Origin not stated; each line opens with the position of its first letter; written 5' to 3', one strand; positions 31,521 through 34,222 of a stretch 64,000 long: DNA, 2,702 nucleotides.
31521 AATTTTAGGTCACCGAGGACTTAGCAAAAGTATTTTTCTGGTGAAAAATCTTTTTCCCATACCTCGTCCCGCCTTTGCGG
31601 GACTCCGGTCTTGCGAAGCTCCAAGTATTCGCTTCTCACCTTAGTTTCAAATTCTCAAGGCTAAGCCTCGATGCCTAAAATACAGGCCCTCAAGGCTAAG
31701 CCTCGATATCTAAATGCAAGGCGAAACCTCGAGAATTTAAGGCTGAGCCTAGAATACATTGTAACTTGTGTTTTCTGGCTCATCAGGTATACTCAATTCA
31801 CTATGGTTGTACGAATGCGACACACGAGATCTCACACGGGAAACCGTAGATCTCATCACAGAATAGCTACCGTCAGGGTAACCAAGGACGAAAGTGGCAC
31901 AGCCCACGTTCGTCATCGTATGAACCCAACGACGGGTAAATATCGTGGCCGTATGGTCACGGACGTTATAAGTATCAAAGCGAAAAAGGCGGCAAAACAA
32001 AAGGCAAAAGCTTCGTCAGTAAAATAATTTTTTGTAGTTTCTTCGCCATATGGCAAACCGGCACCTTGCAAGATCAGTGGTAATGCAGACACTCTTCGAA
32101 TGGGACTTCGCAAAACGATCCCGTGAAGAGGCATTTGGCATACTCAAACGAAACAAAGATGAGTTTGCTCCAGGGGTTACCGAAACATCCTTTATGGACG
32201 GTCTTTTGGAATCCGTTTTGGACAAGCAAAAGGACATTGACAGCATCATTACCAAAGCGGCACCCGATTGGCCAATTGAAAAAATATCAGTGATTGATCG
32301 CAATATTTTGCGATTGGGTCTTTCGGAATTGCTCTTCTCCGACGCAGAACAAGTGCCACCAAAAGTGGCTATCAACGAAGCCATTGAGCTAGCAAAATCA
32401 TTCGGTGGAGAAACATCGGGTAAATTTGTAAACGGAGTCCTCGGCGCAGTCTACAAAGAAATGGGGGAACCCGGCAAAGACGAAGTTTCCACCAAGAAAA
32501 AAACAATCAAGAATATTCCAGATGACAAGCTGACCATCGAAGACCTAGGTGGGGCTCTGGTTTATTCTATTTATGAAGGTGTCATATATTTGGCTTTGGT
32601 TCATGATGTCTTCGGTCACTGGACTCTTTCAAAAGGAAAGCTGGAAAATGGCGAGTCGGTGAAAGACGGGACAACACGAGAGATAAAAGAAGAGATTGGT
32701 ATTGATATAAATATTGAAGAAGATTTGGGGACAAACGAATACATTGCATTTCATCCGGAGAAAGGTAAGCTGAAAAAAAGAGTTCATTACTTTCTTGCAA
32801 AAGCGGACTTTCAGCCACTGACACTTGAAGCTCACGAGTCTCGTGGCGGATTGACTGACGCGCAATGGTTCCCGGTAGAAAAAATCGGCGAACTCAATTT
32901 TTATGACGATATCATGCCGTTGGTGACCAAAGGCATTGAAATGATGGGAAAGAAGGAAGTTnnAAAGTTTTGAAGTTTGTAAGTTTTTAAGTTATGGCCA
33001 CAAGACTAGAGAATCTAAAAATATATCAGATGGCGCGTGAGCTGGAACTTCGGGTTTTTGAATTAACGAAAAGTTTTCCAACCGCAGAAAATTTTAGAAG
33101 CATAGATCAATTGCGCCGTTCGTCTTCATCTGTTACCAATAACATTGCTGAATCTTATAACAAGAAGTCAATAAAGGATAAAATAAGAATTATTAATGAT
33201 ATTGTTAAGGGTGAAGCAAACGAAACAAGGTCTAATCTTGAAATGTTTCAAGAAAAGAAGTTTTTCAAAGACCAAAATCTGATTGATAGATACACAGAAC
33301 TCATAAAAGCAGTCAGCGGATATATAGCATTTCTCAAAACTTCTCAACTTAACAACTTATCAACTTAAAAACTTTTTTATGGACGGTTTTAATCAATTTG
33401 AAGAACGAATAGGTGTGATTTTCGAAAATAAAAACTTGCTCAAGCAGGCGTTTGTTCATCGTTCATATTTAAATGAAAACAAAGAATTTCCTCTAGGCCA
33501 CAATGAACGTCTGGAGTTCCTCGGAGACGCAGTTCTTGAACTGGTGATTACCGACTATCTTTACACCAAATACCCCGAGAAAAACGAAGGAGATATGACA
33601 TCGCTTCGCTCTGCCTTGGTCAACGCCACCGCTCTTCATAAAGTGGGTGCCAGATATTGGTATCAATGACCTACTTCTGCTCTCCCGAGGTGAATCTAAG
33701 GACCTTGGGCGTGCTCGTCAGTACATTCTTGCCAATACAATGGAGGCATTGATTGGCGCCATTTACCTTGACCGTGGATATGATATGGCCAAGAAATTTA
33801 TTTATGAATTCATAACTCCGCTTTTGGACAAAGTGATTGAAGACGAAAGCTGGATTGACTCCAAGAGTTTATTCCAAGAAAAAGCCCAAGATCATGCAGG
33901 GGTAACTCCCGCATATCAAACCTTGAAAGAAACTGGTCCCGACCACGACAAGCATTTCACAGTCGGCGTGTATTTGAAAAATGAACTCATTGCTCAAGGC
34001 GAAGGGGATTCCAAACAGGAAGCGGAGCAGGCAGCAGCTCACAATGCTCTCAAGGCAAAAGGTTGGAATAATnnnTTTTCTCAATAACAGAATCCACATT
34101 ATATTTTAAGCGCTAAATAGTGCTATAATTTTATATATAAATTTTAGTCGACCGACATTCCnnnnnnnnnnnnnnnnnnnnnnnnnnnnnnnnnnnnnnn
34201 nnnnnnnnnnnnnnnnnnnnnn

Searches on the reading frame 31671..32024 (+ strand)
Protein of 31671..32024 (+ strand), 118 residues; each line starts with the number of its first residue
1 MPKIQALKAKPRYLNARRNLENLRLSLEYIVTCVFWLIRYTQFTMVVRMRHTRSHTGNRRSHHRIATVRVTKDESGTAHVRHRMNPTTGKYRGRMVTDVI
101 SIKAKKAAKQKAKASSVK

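Call 10: search_protein_families(library=pfam, proteins=[window:31671-32024:+], max_evalue=0.01)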
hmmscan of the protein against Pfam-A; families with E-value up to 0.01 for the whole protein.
window:31671-32024:+ (118 aa): 1 family
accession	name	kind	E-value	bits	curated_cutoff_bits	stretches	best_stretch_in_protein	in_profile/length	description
PF01783.29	Ribosomal_L32p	-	0.0002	21.9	21.3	1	50-97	6-54/56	Ribosomal L32p protein family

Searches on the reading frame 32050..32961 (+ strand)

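Call 35: search_protein_families(library=pfam, proteins=[window:32050-32961:+], max_evalue=0.01)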
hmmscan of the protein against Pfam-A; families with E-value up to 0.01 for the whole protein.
window:32050-32961:+ (304 aa): 2 families
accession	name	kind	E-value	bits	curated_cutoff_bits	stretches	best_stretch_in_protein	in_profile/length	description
PF01029.23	NusB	-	2.6e-32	112.5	23.1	1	7-136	3-133/133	NusB family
PF00293.34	NUDIX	-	1.2e-11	45.2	21.1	1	188-279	27-118/134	NUDIX domain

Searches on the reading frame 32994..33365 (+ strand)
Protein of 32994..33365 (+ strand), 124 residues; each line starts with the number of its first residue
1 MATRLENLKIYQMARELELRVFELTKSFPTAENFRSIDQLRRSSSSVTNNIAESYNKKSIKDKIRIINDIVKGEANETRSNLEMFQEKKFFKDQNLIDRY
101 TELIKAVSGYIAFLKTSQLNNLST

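Call 10: search_protein_families(library=pfam, proteins=[window:32994-33365:+], max_evalue=0.01)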
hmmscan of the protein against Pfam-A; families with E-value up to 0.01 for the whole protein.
window:32994-33365:+ (124 aa): 1 family
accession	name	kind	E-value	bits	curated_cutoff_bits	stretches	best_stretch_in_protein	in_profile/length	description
PF05635.17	23S_rRNA_IVP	-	9.7e-23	80.9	33.8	1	6-105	1-102/106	23S rRNA-intervening sequence protein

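Call 95: search_protein_families(library=ncbifam, proteins=[window:32994-33365:+], max_evalue=0.01)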
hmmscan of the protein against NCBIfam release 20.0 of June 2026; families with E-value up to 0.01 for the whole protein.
window:32994-33365:+ (124 aa): 3 families
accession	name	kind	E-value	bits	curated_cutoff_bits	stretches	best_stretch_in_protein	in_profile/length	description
TIGR02436.1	TIGR02436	subfamily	1.7e-22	79.7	24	1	10-114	1-108/109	four helix bundle protein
NF008912.0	PRK12275.1-6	subfamily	3.5e-12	46.4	124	1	4-116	2-113/117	hypothetical protein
NF008911.0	PRK12275.1-2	subfamily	4.1e-12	46.6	137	1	6-112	5-113/118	hypothetical protein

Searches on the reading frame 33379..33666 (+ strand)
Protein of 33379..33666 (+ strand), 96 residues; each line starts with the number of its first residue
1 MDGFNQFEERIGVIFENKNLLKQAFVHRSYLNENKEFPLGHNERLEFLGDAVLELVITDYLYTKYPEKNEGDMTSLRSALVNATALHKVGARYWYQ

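Call 35: search_protein_families(library=pfam, proteins=[window:33379-33666:+], max_evalue=0.01)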
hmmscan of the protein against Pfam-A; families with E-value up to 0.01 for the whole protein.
window:33379-33666:+ (96 aa): 3 families
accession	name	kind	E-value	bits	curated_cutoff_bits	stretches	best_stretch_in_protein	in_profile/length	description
PF14622.11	Ribonucleas_3_3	-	1.4e-19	71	35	1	17-91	1-70/128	Ribonuclease-III-like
PF00636.31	Ribonuclease_3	-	9.9e-17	62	27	1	43-92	1-50/102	Ribonuclease III domain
PF22935.1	RM44_endonuclase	-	6.2e-08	33.3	27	1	7-90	9-107/139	Large ribosomal subunit protein mL44, endonuclease domain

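Call 66: list_cluster_members(proteins=[window:33379-33666:+, window:33647-34072:+, window:32994-33365:+])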
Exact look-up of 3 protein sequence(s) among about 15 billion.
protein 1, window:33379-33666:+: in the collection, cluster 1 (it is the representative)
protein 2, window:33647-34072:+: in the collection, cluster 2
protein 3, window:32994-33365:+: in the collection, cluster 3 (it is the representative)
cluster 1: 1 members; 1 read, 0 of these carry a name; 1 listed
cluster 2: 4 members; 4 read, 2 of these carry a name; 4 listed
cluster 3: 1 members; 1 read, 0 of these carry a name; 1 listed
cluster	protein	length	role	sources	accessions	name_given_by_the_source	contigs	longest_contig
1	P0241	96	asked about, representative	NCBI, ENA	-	-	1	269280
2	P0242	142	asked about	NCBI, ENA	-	-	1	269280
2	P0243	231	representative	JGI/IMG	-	ribonuclease III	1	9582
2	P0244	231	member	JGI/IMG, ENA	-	ribonuclease-3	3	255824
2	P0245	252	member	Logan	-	-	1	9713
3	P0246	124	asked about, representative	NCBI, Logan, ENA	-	-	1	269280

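Call 68: find_encoding_contigs(protein=P0244, flank=2500, max_places=4)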
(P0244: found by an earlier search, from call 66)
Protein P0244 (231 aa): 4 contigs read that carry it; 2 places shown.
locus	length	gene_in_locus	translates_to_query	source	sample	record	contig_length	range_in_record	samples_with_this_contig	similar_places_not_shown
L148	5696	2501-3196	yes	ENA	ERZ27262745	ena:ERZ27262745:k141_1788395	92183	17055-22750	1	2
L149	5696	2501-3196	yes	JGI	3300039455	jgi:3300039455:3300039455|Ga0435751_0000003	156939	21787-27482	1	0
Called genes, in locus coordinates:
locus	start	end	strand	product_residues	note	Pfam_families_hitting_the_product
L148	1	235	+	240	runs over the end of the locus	-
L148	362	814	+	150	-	-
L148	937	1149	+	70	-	PF01783:Ribosomal_L32p (weak)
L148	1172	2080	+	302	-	PF01029:NusB, PF00293:NUDIX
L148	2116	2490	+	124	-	PF05635:23S_rRNA_IVP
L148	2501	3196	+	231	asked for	PF22935:RM44_endonuclase, PF14622:Ribonucleas_3_3, PF00636:Ribonuclease_3, PF00035:dsrm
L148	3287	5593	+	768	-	PF02463:SMC_N, PF13175:AAA_15, PF13476:AAA_23, PF13304:AAA_21 (weak)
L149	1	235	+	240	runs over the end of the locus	-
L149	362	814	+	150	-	-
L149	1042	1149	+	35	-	-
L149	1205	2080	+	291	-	PF01029:NusB, PF00293:NUDIX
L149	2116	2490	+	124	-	PF05635:23S_rRNA_IVP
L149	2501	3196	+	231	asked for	PF22935:RM44_endonuclase, PF14622:Ribonucleas_3_3, PF00636:Ribonuclease_3, PF00035:dsrm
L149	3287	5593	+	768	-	PF02463:SMC_N, PF13175:AAA_15, PF13476:AAA_23, PF13304:AAA_21 (weak)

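Call 69: find_encoding_contigs(protein=P0245, flank=2500, max_places=3)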
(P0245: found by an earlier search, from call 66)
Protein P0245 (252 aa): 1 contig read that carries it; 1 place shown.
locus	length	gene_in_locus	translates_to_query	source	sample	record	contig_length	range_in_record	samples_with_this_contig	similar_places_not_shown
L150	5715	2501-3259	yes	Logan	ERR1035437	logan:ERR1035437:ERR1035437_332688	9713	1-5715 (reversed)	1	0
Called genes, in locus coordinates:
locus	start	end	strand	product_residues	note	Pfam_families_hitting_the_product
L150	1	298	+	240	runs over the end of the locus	-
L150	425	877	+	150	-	-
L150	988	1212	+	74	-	PF01783:Ribosomal_L32p (weak)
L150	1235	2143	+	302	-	PF01029:NusB, PF00293:NUDIX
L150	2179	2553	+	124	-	PF05635:23S_rRNA_IVP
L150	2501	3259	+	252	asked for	PF22935:RM44_endonuclase, PF14622:Ribonucleas_3_3, PF00636:Ribonuclease_3, PF00035:dsrm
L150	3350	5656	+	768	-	PF02463:SMC_N, PF13175:AAA_15, PF13476:AAA_23, PF13304:AAA_21 (weak)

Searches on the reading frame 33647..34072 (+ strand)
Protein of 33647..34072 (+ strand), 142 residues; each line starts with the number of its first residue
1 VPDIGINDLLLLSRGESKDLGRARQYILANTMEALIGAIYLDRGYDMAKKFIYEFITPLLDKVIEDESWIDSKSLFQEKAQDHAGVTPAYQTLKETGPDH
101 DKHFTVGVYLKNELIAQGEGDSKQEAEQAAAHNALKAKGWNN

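Call 35: search_protein_families(library=pfam, proteins=[window:33647-34072:+], max_evalue=0.01)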
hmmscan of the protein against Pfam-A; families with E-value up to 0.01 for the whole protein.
window:33647-34072:+ (142 aa): 5 families
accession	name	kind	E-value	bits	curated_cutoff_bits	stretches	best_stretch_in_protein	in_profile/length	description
PF00035.32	dsrm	-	1.3e-16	61.3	23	1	73-136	2-64/66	Double-stranded RNA binding motif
PF14622.11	Ribonucleas_3_3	-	1.9e-13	51.1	35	1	3-57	71-125/128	Ribonuclease-III-like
PF00636.31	Ribonuclease_3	-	1.7e-05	26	27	1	8-44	55-102/102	Ribonuclease III domain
PF24995.1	DSRM_2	-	0.0059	17.5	27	1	103-136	42-75/79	dsRNA binding domain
PF14709.13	DND1_DSRM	-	0.0083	16.8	25.7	0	87-132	18-70/80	double strand RNA binding domain from DEAD END PROTEIN 1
